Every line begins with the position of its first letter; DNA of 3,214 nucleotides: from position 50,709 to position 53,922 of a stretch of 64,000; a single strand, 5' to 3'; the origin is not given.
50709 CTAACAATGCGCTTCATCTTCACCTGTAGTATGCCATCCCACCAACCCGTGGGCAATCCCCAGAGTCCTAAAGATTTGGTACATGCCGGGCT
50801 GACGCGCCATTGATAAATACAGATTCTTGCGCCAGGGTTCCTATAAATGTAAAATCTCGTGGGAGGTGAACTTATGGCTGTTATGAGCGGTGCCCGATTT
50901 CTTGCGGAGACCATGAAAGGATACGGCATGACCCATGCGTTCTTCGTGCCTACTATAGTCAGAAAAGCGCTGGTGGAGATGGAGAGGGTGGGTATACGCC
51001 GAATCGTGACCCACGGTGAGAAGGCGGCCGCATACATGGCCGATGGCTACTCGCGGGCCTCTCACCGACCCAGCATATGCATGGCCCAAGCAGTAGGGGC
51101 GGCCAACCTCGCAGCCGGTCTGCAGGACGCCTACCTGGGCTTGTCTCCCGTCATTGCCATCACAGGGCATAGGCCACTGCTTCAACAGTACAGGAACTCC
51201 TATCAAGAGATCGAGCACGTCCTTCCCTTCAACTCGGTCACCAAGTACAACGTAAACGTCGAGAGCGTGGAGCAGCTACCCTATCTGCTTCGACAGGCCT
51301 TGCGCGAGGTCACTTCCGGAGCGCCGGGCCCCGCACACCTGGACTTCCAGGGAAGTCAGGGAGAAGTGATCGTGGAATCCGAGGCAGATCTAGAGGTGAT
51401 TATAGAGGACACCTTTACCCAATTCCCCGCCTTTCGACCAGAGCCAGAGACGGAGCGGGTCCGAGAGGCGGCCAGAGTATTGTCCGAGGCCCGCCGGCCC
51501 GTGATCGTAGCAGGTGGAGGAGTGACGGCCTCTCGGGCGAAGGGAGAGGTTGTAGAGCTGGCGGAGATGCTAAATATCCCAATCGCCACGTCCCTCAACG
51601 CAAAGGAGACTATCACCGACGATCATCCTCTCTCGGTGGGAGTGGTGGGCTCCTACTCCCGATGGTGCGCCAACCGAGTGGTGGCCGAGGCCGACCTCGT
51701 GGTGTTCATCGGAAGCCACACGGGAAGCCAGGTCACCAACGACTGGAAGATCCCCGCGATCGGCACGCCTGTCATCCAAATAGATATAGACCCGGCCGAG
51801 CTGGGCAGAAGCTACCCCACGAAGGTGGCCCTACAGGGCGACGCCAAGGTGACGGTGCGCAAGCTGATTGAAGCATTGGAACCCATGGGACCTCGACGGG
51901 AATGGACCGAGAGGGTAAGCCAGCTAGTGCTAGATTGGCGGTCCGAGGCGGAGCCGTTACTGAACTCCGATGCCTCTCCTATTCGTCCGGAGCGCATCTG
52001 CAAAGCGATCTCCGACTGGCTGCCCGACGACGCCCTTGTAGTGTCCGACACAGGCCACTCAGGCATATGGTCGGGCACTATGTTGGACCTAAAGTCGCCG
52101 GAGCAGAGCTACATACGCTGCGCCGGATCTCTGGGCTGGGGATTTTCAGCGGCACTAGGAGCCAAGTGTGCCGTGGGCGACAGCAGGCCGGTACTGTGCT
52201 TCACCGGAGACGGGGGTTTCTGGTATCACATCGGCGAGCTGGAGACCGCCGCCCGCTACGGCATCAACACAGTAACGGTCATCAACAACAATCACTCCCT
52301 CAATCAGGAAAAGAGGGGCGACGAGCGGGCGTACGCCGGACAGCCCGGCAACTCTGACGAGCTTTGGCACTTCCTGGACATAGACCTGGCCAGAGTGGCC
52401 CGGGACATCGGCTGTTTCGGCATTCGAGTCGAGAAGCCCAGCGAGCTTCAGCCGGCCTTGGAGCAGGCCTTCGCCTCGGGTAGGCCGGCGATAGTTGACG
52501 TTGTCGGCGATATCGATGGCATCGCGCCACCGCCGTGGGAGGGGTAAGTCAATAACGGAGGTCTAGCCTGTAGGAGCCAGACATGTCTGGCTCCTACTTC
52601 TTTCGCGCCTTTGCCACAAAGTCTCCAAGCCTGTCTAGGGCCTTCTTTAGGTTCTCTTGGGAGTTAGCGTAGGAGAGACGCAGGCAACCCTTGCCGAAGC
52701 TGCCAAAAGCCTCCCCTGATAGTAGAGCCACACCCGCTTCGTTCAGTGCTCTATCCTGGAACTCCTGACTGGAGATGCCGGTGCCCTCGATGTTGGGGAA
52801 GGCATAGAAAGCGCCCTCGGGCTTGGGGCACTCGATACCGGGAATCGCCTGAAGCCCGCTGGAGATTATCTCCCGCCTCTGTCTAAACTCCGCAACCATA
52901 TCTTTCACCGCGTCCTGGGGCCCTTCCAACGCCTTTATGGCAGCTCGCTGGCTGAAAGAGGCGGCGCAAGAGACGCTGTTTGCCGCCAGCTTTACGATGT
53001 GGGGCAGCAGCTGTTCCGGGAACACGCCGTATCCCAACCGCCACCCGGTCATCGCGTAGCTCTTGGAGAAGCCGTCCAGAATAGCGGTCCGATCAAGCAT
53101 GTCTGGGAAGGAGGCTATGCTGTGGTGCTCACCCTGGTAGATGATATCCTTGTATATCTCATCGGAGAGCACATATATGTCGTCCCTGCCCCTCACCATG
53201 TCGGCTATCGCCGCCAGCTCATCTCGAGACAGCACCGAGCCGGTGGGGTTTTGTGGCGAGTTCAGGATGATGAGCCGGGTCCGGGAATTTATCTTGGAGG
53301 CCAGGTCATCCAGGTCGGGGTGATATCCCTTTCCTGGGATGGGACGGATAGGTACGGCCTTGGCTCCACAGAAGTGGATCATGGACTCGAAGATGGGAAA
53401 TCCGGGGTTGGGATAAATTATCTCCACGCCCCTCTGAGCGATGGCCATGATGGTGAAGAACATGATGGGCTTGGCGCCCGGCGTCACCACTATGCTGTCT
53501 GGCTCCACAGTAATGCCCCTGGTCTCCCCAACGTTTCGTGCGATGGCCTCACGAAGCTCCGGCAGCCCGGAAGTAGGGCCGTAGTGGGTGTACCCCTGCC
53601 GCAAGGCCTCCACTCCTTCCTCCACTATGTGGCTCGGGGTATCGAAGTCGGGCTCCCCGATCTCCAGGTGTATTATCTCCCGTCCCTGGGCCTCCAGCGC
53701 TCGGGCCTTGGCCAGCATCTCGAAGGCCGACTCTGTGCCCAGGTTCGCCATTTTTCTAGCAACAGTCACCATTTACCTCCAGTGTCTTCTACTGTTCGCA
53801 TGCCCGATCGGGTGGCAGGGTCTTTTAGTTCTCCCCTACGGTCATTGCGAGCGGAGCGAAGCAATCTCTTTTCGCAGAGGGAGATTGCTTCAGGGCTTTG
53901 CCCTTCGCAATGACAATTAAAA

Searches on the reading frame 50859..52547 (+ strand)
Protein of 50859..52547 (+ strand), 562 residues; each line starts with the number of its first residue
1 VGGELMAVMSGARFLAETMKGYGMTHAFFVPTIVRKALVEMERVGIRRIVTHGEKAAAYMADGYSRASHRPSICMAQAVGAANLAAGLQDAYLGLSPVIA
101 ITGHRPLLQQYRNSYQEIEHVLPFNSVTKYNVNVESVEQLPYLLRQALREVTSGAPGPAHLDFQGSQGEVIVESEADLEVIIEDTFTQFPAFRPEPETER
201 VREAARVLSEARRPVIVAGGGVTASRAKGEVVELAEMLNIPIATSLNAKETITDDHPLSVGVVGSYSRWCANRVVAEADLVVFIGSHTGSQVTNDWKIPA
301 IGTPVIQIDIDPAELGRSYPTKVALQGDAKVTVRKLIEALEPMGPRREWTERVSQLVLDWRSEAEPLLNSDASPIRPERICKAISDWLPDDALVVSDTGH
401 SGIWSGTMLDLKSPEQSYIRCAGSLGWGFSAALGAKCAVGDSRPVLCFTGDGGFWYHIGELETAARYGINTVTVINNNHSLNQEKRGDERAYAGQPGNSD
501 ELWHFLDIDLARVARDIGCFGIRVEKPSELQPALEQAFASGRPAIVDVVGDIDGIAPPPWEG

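Call 85: search_protein_families(library=pfam, proteins=[window:50859-52547:+], max_evalue=0.00001)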
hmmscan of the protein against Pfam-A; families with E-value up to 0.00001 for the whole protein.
window:50859-52547:+ (562 aa): 3 families
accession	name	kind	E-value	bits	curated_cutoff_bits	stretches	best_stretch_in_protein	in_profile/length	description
PF00205.28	TPP_enzyme_M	-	3.9e-39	133.9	30.4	1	201-336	1-137/137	Thiamine pyrophosphate enzyme, central domain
PF02775.26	TPP_enzyme_C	-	2.2e-32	112.4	21.9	1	397-548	1-151/151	Thiamine pyrophosphate enzyme, C-terminal TPP binding domain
PF02776.23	TPP_enzyme_N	-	4.9e-22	78.4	26.8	1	9-119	1-115/119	Thiamine pyrophosphate enzyme, N-terminal TPP binding domain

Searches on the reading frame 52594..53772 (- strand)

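Call 85: search_protein_families(library=pfam, proteins=[window:52594-53772:-], max_evalue=0.00001)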
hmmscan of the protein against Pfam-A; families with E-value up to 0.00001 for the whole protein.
window:52594-53772:- (392 aa): 1 family
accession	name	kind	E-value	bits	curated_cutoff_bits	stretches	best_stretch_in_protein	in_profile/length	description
PF00155.27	Aminotran_1_2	-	5.2e-70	236.9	19.7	1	32-382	2-361/361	Aminotransferase class I and II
